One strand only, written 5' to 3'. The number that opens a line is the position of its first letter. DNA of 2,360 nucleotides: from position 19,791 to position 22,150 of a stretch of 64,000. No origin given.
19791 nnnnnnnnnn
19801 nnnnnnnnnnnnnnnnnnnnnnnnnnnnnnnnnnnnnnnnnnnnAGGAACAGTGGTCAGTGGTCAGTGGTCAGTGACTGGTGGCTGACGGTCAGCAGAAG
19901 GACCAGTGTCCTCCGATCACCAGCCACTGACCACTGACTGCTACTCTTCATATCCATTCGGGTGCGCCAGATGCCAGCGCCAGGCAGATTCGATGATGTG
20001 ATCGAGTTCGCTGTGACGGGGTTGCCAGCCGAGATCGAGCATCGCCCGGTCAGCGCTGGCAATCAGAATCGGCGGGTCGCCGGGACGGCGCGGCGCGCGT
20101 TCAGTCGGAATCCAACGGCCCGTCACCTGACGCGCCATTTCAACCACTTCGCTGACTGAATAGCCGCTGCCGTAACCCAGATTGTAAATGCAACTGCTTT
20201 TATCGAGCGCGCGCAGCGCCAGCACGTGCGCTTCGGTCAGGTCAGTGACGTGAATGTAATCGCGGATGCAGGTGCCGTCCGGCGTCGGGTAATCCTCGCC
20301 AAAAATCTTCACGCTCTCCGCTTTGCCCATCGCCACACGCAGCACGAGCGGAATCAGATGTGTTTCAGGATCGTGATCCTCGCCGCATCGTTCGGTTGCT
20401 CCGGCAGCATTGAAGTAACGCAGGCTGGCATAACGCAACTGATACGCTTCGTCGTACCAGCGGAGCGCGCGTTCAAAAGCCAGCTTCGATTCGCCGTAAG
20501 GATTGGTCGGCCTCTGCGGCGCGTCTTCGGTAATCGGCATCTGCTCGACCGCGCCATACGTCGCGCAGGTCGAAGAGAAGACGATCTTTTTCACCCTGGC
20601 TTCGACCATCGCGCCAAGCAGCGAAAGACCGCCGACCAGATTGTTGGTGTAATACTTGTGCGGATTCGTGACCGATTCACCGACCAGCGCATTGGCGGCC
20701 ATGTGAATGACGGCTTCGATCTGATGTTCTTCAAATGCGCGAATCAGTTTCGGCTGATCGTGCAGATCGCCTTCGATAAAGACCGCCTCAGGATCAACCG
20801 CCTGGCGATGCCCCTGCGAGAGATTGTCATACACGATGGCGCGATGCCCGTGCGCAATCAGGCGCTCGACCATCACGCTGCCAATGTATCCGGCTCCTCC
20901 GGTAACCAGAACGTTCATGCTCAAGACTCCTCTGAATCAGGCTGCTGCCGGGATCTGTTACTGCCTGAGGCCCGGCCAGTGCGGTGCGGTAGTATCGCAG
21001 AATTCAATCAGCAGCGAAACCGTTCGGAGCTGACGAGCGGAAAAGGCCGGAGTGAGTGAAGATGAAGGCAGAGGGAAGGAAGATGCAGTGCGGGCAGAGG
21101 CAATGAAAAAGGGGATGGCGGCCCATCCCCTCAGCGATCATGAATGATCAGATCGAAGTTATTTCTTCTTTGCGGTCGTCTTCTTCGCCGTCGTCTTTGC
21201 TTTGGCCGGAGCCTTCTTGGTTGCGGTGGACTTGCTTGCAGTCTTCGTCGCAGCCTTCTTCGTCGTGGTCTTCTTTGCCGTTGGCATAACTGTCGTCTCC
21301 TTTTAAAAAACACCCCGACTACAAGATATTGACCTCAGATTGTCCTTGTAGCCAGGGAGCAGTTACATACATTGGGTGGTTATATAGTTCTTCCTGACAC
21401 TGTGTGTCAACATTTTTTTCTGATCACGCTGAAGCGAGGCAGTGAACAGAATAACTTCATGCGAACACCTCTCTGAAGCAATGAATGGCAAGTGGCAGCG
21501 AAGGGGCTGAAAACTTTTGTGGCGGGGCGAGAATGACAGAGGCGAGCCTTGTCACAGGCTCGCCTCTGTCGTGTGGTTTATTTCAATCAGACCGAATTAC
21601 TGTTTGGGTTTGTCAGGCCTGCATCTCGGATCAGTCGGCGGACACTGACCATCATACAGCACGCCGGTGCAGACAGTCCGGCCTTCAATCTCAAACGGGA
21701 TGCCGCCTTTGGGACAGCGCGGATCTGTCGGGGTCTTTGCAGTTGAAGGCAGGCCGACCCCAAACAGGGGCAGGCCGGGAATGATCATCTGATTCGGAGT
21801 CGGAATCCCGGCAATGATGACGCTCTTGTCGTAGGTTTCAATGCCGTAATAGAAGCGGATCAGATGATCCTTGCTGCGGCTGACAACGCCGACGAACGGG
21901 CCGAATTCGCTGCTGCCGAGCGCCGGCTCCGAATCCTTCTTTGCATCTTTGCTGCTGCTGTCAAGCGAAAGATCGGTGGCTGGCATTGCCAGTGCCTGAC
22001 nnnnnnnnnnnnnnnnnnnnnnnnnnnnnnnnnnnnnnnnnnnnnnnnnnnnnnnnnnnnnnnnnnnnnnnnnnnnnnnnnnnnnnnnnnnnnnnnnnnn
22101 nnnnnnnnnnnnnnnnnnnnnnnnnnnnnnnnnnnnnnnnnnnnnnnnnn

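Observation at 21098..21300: Unannotated 42-codon Lys/Ala/Thr-rich histone H1-like gene with Shine-Dalgarno sequence, AT-rich promoter and textbook terminator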

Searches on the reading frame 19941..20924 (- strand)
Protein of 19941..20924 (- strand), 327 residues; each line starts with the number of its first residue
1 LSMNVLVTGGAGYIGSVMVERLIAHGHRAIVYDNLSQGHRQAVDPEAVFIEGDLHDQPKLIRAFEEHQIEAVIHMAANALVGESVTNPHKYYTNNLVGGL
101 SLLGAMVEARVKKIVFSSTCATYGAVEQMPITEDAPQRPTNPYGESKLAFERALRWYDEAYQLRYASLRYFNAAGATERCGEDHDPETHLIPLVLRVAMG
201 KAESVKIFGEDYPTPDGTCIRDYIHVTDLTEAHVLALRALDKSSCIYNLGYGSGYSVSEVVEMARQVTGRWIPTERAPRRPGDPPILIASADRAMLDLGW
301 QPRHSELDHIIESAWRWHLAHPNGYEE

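Call 12: search_protein_families(library=pfam, proteins=[window:19941-20924:-], max_evalue=0.001)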
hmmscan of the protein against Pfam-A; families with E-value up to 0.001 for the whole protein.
window:19941-20924:- (327 aa): 10 families
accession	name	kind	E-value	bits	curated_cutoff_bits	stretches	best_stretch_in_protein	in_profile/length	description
PF01370.27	Epimerase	-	1.9e-63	214.5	20.9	1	5-250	1-240/240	NAD dependent epimerase/dehydratase family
PF16363.11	GDP_Man_Dehyd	-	1.8e-54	185.9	27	1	6-305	1-324/332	GDP-mannose 4,6 dehydratase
PF01073.25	3Beta_HSD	-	2.4e-16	60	22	1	6-149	1-152/280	3-beta hydroxysteroid dehydrogenase/isomerase family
PF02719.21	Polysacc_synt_2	-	1.6e-14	54.2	20.2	1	5-175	1-173/293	Polysaccharide biosynthesis protein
PF04321.23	RmlD_sub_bind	-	1.1e-13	51.3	27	1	3-161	1-144/287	RmlD substrate binding domain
PF05368.20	NmrA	-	2.2e-09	37.8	27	1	3-121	3-109/298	NmrA-like family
PF13460.12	NAD_binding_10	-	1e-07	32.4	27.2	1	9-156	1-133/184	NAD(P)H-binding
PF08659.16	KR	-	0.0004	20.8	22.6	0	5-126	3-144/180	KR domain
PF07993.18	NAD_binding_4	-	0.00047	19.8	20.1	0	7-26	1-20/258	Male sterility protein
PF00106.31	adh_short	-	0.00076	19.4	26.6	0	4-67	2-71/195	short chain dehydrogenase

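Call 13: find_related_loci(query=window:19941-20924:-, collection=genome_contigs, flank=4000)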
Query window:19941-20924:- (327 aa) in genome_contigs; peptide patterns used: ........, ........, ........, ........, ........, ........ (x = any residue, [..] = any of these).
456 stretches matched a pattern; 258 encode a relative of the query (tblastn E <= 1e-3); the best 80 are kept; 80 distinct loci.
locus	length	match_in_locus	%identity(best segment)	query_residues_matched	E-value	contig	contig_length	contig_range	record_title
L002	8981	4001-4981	91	1-327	0e+0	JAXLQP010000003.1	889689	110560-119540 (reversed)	MAG: Blastocatellia bacterium isolate STL-ACI6 C1.198.fa-3, whole genome shotgun sequence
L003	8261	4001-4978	90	2-327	0e+0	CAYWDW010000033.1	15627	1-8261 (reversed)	MAG TPA_asm: uncultured Heliobacteriaceae bacterium isolate binchicken_co27_206 genome assembly, contig: NODE_6674_lengt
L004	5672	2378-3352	85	3-327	0e+0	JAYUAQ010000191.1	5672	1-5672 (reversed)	MAG: Blastocatellia bacterium isolate GFS_6523 GFS_6523_190, whole genome shotgun sequence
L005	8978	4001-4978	79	2-327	0e+0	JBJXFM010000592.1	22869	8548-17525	MAG: Blastocatellia bacterium isolate F1F2.bin.451 k127_8655292, whole genome shotgun sequence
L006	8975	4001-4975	81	3-327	6e-180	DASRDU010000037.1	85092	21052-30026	MAG TPA_asm: Blastocatellia bacterium isolate SMAG_U9988 k141_189017, whole genome shotgun sequence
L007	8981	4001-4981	74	1-327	3e-172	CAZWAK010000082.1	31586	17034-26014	MAG TPA_asm: uncultured Heliobacteriaceae bacterium isolate SRP287051_co1_146 genome assembly, contig: NODE_2231_length_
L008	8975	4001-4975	74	1-325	1e-170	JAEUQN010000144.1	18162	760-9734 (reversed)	MAG: Blastocatellia bacterium isolate new MAG-252 NODE_144_length_18162_cov_4.167432, whole genome shotgun sequence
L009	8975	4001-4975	76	3-327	1e-169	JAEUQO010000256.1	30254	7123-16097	MAG: Acidobacteria bacterium isolate new MAG-253 k141_3728099, whole genome shotgun sequence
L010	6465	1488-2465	74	2-327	8e-169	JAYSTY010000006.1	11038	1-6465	MAG: Blastocatellia bacterium isolate GFS_12554 GFS_12554_5, whole genome shotgun sequence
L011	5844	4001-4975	74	3-327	6e-168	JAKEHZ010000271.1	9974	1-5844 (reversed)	MAG: Acidobacteria bacterium isolate PMV_8.33 PMV_8.33.k101_532801, whole genome shotgun sequence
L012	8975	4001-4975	74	3-327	2e-166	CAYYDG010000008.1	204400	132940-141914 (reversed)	MAG TPA_asm: uncultured Heliomicrobium sp. isolate binchicken_co276_100 genome assembly, contig: NODE_51_length_204400_c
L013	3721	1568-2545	73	2-327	7e-173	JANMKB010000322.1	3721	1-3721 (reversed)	MAG: Blastocatellia bacterium isolate OTE_64_metabat_263 OTE_64_k141_2056904, whole genome shotgun sequence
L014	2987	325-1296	72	2-325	3e-175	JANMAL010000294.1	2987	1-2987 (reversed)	MAG: Blastocatellia bacterium isolate OTE_12_concoct_250 OTE_12_k141_3836560, whole genome shotgun sequence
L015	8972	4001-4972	74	4-327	1e-165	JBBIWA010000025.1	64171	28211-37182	MAG: Acidobacteriota bacterium isolate ETS170220_bin_9 NODE_177_length_64171_cov_4.90361, whole genome shotgun sequence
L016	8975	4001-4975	72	3-327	9e-166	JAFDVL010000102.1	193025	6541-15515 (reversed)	MAG: Acidobacteria bacterium isolate SZAS-15 ACID-KAN-5__102__length-193025, whole genome shotgun sequence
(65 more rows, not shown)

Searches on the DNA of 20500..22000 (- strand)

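Call 4: search_rna_families(source=window, start=20500, end=22000, threshold=evalue, max_evalue=1)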
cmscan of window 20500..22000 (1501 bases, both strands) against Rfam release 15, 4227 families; matches with E-value up to 1: 1.
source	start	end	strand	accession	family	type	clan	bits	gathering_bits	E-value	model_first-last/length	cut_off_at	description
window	21533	21572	+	RF03978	mir-1269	Gene; miRNA;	-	22.5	100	0.81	1-90/90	no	mir-1269 microRNA precursor family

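Call 49: build_rna_model(alignment_id=A2)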
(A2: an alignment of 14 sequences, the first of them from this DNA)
Model R1 built from alignment A2 (14 sequences, 106 columns); structure: RNAalifold consensus.
model positions 97; base pairs 10; branch points 0; effective number of sequences 3.67; information 0.59 bits per position. Calibrated on 0.2 Mb of random sequence (short: E-values are rough).
structure used (alignment columns):
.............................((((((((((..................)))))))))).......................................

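Call 50: search_with_rna_model(model_id=R1, sources=[window, L002, L003, L004, L005, L006, L007, L008, L009, L010, L011, L012, L013, L014, L015, L016, L017, L018, L019, L020, L021, L022, L023, L024, L025, L026, L027, L028, L029, L030, L031, L032, L033, L034, L035, L036, L037, L038, L039, L040, L041, L042, L043, L044, L045, L046, L047, L048, L049, L050, L051, L052, L053, L054, L055, L056, L057, L058, L059, L060, L061, L062, L063, L064, L065, L066, L067, L068, L069, L070, L071, L072, L073, L074, L075, L076, L077, L078, L079, L080, L081, L082, L083, L084, L085, L086, L087, L088, L089, L090, L091, L092, L093, L094, L095, L096, L097, L098, L099, L100], max_evalue=1)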
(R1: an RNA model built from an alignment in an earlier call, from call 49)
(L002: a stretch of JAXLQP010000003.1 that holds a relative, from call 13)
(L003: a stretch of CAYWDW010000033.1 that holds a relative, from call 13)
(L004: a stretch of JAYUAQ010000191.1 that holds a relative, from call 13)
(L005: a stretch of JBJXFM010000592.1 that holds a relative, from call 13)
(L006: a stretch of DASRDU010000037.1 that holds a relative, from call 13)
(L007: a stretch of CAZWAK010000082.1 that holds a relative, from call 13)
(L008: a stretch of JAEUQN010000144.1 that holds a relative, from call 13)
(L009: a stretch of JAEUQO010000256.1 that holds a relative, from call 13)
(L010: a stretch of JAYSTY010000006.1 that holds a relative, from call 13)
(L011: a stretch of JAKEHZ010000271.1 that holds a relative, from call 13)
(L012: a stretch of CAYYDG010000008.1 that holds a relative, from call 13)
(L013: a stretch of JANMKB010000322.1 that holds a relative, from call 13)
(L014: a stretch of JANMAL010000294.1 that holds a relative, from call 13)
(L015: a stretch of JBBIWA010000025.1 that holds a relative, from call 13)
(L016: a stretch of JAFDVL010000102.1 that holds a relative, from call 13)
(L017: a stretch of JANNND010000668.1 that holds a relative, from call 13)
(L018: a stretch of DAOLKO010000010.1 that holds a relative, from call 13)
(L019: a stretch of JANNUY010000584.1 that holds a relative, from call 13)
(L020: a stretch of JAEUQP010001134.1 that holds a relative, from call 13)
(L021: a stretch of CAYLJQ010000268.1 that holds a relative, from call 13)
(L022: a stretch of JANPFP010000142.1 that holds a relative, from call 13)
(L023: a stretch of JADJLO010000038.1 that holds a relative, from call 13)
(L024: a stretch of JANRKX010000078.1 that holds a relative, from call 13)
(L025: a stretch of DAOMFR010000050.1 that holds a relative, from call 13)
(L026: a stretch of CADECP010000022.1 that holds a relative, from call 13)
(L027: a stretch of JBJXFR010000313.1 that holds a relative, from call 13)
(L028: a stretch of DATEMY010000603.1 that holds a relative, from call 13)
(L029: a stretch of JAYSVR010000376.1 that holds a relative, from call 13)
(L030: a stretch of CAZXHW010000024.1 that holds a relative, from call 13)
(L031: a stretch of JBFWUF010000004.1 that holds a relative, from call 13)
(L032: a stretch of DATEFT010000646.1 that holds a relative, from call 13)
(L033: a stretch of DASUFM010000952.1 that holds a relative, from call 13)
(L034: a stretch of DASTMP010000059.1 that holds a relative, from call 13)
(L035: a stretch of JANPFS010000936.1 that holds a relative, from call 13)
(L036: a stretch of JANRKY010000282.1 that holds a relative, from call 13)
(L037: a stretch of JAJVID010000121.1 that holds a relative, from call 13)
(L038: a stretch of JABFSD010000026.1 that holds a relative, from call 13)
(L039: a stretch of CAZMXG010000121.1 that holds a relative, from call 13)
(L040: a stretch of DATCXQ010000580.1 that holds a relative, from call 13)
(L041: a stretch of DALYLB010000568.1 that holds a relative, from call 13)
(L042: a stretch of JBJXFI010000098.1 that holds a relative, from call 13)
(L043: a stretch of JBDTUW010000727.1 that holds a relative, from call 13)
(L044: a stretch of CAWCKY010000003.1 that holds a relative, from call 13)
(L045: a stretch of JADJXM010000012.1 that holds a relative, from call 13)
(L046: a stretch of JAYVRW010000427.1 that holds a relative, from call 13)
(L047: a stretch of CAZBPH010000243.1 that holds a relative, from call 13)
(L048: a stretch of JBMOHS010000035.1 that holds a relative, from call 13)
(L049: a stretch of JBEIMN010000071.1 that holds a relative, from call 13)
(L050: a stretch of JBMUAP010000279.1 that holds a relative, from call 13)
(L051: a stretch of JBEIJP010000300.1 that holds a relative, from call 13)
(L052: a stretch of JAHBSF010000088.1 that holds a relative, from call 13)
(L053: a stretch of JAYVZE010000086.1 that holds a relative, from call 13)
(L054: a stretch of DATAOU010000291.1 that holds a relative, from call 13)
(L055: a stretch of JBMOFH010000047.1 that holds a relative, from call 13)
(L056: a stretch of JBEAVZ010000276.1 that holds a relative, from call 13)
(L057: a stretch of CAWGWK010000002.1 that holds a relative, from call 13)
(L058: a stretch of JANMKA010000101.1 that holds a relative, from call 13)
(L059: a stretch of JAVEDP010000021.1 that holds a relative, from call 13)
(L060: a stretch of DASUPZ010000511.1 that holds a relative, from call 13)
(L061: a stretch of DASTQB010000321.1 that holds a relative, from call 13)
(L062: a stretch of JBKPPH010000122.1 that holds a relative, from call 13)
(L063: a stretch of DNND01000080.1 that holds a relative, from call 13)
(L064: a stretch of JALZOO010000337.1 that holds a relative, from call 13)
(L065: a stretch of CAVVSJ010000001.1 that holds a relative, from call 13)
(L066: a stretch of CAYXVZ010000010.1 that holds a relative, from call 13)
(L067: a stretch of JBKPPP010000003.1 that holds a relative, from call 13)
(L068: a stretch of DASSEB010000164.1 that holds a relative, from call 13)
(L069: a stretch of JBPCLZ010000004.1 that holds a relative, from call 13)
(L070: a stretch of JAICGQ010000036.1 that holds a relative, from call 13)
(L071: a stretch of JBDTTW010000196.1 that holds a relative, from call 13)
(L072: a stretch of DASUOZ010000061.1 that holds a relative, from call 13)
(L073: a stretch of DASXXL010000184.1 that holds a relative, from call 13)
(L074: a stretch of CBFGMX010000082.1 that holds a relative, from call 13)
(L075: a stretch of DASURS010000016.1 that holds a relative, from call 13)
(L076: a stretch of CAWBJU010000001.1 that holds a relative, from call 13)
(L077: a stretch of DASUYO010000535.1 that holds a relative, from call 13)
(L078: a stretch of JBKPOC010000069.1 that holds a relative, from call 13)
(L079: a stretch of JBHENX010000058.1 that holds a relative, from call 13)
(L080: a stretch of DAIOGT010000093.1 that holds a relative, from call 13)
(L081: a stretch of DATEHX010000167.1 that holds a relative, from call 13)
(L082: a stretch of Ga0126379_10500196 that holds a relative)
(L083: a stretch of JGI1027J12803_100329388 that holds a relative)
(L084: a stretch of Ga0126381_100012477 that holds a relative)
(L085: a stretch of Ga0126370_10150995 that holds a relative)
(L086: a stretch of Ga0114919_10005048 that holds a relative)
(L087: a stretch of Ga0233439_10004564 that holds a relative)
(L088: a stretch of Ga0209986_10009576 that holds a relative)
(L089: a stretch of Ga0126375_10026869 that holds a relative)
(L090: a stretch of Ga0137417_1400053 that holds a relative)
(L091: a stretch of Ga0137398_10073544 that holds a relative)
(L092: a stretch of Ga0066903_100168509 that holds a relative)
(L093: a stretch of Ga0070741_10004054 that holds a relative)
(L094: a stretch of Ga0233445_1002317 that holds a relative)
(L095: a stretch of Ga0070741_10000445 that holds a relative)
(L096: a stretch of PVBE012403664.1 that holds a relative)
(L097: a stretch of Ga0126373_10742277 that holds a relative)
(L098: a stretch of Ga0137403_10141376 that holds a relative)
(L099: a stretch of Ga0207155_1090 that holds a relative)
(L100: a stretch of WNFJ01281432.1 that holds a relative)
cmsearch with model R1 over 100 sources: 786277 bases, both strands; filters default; matches with E-value up to 1: 20.
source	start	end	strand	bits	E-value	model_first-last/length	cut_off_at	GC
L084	5352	5451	-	88.8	6.4e-16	1-97/97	no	0.41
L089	1529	1627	-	88.7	6.6e-16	1-97/97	no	0.41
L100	276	375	-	88.6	7.2e-16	1-97/97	no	0.41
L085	610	708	+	88.6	7.2e-16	1-97/97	no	0.42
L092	160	258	-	88.6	7.2e-16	1-97/97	no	0.42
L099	7271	7370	+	86.8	1.8e-15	1-97/97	no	0.41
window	21285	21380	-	86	2.6e-15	1-97/97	no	0.44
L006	3581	3677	+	83.1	1.1e-14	1-97/97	no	0.42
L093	10149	10245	-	83.1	1.1e-14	1-97/97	no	0.42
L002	3537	3631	+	82.1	1.9e-14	1-97/97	no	0.43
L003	3539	3633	+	81.7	2.3e-14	1-97/97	no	0.42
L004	1653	1749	+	80.2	4.8e-14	1-97/97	no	0.37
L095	1843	1943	+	78.7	1.1e-13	1-97/97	no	0.43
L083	908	1009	-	77.6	1.8e-13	1-97/97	no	0.43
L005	3506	3600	+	74.7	7.8e-13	1-97/97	no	0.4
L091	588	689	+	73.6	1.4e-12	1-97/97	no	0.43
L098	746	847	+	73.6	1.4e-12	1-97/97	no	0.43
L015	3658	3756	+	73.4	1.5e-12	1-97/97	no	0.45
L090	761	861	-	60.7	8.9e-10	1-97/97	no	0.43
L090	3183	3280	+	50.9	1.2e-07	1-97/97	no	0.42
